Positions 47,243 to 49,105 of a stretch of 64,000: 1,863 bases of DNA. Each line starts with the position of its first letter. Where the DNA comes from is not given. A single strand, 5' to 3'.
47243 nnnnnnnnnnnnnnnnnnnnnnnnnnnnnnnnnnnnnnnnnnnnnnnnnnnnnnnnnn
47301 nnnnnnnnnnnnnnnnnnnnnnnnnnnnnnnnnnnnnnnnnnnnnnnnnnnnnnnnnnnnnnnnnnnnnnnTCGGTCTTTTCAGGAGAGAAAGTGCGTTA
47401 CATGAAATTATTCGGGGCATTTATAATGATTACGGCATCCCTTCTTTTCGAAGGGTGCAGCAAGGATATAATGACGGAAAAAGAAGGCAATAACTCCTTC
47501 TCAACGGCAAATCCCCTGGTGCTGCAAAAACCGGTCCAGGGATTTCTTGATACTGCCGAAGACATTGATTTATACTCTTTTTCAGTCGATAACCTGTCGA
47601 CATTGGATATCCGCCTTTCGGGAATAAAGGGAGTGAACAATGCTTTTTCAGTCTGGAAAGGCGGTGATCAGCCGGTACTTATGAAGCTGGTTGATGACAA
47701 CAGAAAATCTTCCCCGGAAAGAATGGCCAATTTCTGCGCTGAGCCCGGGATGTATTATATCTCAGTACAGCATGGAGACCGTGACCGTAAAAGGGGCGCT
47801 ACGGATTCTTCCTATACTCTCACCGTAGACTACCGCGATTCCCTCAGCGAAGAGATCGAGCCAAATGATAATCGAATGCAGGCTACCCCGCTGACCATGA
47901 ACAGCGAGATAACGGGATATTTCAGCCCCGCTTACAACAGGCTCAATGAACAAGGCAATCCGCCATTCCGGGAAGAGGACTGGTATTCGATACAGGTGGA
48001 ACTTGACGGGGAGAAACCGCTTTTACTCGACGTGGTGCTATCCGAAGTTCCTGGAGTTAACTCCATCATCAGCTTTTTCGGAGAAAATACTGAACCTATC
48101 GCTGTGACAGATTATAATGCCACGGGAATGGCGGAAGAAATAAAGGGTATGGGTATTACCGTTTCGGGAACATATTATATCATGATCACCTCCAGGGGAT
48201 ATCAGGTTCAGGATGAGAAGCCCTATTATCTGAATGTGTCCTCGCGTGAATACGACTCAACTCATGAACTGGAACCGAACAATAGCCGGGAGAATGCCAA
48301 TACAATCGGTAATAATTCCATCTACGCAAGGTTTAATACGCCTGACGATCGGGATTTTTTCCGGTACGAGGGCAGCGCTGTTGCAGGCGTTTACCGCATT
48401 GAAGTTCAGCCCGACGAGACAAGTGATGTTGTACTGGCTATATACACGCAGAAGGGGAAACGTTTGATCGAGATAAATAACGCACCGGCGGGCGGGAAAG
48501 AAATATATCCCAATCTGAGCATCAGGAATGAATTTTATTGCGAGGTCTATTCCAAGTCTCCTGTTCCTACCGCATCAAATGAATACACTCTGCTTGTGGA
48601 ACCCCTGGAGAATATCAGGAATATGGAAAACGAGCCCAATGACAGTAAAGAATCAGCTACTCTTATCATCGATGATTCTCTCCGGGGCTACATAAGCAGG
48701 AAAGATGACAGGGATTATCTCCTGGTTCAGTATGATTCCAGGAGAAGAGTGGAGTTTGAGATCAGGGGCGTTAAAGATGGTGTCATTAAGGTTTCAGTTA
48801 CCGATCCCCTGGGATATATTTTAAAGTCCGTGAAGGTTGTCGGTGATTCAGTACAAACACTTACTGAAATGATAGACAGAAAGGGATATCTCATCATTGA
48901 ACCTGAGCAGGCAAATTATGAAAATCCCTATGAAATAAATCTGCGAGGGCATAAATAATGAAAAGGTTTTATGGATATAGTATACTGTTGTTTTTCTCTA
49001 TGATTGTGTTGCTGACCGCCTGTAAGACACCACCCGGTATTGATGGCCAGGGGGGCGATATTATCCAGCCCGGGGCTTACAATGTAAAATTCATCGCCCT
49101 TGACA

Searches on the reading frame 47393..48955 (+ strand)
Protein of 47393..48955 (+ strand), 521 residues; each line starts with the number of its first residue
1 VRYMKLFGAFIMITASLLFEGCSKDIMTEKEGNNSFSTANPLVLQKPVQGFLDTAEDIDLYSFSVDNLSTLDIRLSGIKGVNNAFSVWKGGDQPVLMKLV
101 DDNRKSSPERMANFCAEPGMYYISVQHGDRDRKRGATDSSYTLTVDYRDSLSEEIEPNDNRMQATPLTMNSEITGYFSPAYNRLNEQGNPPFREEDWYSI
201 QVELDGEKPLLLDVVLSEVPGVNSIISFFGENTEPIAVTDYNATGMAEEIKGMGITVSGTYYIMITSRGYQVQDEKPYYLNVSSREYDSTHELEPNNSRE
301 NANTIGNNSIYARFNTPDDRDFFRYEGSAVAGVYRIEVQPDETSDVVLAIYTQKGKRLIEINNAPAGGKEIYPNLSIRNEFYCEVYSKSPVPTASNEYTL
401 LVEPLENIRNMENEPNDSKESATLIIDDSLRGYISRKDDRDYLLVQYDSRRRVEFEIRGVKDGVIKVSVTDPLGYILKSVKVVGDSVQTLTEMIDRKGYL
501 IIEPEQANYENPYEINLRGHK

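Call 40: search_protein_families(library=pfam, proteins=[window:47393-48955:+], max_evalue=0.0001)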
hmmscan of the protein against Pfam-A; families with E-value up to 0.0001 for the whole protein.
window:47393-48955:+ (521 aa): 1 family
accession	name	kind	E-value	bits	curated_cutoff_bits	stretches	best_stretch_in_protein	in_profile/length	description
PF04151.21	PPC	-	6.5e-05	24.2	25.9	0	58-126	2-69/70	Bacterial pre-peptidase C-terminal domain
